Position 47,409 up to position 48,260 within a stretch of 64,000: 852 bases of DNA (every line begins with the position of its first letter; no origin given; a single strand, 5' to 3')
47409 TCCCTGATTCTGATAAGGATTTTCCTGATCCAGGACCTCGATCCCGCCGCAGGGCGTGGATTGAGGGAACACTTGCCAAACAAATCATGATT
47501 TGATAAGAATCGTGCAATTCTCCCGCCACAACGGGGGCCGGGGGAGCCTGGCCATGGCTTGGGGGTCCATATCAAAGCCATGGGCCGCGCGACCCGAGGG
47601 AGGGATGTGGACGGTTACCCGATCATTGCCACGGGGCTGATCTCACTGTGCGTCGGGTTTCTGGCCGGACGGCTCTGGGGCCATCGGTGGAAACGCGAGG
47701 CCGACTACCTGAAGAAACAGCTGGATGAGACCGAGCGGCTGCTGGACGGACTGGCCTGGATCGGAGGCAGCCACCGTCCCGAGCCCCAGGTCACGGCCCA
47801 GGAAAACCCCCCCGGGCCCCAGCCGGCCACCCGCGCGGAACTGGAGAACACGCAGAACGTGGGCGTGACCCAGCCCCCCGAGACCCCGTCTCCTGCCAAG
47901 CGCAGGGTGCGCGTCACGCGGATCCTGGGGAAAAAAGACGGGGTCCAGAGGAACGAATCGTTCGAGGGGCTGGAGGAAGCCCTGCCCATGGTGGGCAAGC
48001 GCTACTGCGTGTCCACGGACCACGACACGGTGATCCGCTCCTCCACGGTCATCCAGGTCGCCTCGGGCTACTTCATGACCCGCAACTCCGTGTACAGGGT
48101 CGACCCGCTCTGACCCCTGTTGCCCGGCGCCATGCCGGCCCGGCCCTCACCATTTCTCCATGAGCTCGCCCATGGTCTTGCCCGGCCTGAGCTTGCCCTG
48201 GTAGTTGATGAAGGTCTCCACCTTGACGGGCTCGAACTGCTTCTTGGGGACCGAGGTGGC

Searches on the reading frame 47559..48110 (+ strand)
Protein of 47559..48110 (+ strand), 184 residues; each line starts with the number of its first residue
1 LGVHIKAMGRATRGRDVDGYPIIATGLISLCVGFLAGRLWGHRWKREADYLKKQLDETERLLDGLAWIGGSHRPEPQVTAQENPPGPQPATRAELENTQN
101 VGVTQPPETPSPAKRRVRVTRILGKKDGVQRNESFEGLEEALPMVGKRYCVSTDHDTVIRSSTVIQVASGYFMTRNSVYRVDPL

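Call 8: search_protein_families(library=pfam, proteins=[window:47559-48110:+], max_evalue=10)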
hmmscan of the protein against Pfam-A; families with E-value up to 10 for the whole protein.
seq(184 aa): 1 family
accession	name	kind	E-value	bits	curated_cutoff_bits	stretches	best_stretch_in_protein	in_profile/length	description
PF06305.16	LapA_dom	-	0.21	12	28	1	27-60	24-61/64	Lipopolysaccharide assembly protein A domain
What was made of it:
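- On LapA-like membrane anchor (PF06305), for the N-terminus of C only: Window C scores 12 bits (E 0.21) (call 8).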

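Call 10: search_protein_families(library=ncbifam, proteins=[window:47559-48110:+], max_evalue=10)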
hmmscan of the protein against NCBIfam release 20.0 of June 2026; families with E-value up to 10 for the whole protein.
seq(184 aa): 0 families

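Call 12: find_homologous_proteins(query=window:47559-48110:+, max_evalue=0.01)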
Query seq(184 aa) (184 aa): 1 proteins with E <= 0.01 among 125 candidates.
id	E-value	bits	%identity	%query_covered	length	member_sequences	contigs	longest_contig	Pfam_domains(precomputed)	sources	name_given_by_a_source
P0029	2.2e-115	401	100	96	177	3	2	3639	-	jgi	jgi:hypothetical protein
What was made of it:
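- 47559..48113 (+): Gene C: membrane-anchored module protein (184 aa from the TTG at 47559; 177 aa from the ATG at 47580). Identical JGI protein P0029 (call 12).
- Checked: JGI called the ATG at 47580, giving 177 aa (call 12).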

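Call 50: search_protein_families(library=phrogs, proteins=[window:47559-48110:+], max_evalue=1)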
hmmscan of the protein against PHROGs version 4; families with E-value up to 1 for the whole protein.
window:47559-48110:+ (184 aa): 3 families
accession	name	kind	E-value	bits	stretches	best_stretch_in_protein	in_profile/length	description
phrog_15526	-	unknown function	0.038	15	1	90-134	101-145/168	-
phrog_23976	-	unknown function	0.055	14.2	1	136-181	46-91/113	-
phrog_19327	-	unknown function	0.31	11.8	1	159-181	39-61/155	-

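Call 51: search_protein_families(library=padloc, proteins=[window:47559-48110:+], max_evalue=1)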
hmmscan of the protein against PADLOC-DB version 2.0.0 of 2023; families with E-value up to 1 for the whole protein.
window:47559-48110:+ (184 aa): 0 families
